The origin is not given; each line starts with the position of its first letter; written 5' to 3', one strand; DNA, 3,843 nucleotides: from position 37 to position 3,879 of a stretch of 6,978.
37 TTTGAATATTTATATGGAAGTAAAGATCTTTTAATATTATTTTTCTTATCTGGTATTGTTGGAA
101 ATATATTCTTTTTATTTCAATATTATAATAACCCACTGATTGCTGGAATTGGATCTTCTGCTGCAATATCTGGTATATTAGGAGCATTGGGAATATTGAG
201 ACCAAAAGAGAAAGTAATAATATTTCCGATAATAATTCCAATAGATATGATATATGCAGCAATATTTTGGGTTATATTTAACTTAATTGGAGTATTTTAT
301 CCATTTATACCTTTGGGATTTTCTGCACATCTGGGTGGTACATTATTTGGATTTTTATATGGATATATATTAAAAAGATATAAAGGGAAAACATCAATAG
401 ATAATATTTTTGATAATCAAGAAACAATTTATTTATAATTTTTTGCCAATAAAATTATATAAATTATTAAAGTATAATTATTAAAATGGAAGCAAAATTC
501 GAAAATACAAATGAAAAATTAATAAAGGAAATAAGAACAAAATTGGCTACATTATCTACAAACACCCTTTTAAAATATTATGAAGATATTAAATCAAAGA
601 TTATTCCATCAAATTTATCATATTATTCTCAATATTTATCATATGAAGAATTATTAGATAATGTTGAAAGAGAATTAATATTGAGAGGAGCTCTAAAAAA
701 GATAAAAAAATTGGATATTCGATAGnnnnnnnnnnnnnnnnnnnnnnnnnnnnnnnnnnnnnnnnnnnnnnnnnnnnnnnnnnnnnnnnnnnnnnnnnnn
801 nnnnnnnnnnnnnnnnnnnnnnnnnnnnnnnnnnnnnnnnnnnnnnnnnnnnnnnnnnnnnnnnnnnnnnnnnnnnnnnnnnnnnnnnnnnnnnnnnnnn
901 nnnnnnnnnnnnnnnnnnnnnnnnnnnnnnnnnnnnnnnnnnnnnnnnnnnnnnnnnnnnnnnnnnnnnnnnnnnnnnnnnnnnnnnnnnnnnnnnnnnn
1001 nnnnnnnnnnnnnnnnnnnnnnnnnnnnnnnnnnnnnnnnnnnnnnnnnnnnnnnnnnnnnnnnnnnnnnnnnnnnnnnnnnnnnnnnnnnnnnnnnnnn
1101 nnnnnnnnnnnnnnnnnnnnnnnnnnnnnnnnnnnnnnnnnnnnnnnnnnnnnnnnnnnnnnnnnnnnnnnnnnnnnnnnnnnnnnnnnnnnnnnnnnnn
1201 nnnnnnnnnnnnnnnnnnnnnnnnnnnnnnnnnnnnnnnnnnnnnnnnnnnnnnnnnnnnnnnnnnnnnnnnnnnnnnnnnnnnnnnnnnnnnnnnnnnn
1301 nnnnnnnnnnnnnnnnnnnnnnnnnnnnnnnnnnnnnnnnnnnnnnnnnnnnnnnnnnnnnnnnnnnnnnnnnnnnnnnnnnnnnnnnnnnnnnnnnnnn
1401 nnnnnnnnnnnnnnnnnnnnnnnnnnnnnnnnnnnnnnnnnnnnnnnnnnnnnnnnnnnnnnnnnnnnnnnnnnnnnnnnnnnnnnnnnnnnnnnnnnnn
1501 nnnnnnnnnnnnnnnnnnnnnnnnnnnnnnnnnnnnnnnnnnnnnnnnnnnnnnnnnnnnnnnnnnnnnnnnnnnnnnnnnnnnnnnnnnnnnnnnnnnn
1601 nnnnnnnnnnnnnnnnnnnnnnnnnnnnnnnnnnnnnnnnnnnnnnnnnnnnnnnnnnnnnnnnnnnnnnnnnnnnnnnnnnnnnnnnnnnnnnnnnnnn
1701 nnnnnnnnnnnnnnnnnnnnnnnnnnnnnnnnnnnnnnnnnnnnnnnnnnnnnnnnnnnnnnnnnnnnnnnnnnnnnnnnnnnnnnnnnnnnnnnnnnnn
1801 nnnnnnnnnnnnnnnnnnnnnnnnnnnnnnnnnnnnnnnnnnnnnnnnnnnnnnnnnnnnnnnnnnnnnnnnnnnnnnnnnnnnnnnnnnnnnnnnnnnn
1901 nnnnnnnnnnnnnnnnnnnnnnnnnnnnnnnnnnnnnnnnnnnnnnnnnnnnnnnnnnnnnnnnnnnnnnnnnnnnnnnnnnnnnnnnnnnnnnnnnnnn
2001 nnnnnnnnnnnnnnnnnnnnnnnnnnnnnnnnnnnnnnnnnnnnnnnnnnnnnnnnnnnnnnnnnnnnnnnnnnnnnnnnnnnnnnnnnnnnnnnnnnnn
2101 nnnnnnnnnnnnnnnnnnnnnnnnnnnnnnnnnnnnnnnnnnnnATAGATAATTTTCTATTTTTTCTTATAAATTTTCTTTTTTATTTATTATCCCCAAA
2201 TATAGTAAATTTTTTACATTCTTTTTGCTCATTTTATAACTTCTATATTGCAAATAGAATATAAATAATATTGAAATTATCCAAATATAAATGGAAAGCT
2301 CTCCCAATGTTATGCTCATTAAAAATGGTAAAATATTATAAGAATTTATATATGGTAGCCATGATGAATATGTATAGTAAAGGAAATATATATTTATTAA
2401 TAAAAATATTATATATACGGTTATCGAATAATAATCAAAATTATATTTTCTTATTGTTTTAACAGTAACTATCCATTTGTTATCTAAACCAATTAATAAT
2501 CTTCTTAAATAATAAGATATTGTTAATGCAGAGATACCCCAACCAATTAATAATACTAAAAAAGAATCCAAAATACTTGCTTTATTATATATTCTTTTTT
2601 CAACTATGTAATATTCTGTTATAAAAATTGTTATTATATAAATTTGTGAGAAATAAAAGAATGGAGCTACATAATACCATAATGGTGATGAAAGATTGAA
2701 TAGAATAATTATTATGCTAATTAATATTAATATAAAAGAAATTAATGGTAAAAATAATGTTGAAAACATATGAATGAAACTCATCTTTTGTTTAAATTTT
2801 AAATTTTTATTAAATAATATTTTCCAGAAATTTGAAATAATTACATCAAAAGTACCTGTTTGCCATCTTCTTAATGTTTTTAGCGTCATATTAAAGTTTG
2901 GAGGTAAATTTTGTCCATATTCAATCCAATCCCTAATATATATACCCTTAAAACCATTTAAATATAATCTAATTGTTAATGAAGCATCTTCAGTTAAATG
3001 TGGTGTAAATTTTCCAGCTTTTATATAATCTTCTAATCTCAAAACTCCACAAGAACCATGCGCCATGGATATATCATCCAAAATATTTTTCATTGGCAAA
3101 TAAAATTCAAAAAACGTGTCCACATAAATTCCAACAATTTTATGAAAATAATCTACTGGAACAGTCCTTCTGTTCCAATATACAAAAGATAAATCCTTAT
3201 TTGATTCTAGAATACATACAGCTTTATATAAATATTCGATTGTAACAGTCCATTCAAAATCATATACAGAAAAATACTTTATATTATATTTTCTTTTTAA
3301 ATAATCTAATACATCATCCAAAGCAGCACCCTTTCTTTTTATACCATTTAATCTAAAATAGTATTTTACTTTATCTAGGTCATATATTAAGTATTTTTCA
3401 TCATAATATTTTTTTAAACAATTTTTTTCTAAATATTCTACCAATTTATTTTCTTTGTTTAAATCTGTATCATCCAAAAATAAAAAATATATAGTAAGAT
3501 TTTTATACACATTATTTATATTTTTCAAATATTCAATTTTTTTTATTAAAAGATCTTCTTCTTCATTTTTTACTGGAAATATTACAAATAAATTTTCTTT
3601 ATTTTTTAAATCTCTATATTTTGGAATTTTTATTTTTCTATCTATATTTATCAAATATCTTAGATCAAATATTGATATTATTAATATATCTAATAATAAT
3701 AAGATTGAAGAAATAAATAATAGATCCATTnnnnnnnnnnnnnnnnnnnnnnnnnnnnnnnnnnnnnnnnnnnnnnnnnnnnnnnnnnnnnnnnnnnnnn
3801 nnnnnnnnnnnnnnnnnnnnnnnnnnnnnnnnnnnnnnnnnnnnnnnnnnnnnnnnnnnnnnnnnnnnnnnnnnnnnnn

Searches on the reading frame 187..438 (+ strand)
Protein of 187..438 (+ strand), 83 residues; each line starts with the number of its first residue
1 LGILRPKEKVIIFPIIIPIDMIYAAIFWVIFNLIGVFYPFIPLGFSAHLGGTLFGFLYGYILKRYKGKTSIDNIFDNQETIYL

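Call 4: search_protein_families(library=pfam, proteins=[window:187-438:+], max_evalue=0.1)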
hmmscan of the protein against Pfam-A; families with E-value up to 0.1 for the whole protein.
window:187-438:+ (83 aa): 1 family
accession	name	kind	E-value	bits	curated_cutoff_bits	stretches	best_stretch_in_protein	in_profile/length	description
PF01694.28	Rhomboid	-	6.8e-07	30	22.6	1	7-64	88-142/143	Rhomboid domain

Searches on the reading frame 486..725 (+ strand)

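Call 4: search_protein_families(library=pfam, proteins=[window:486-725:+], max_evalue=0.1)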
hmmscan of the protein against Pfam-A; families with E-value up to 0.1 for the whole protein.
window:486-725:+ (79 aa): 2 families
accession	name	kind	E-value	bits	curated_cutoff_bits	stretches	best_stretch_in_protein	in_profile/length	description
PF12061.13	NB-LRR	-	0.0051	16.6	28.7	1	11-76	217-286/295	Late blight resistance protein R1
PF12174.13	RST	-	0.086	13.2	22.7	0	11-41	11-41/67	RCD1-SRO-TAF4 (RST) plant domain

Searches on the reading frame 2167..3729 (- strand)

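Call 4: search_protein_families(library=pfam, proteins=[window:2167-3729:-], max_evalue=0.1)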
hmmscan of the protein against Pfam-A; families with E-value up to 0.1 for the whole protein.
window:2167-3729:- (520 aa): 1 family
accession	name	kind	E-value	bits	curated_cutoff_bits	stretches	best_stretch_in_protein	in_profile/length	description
PF13632.12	Glyco_trans_2_3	-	1.3e-06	28.9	27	1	193-359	42-193/198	Glycosyl transferase family group 2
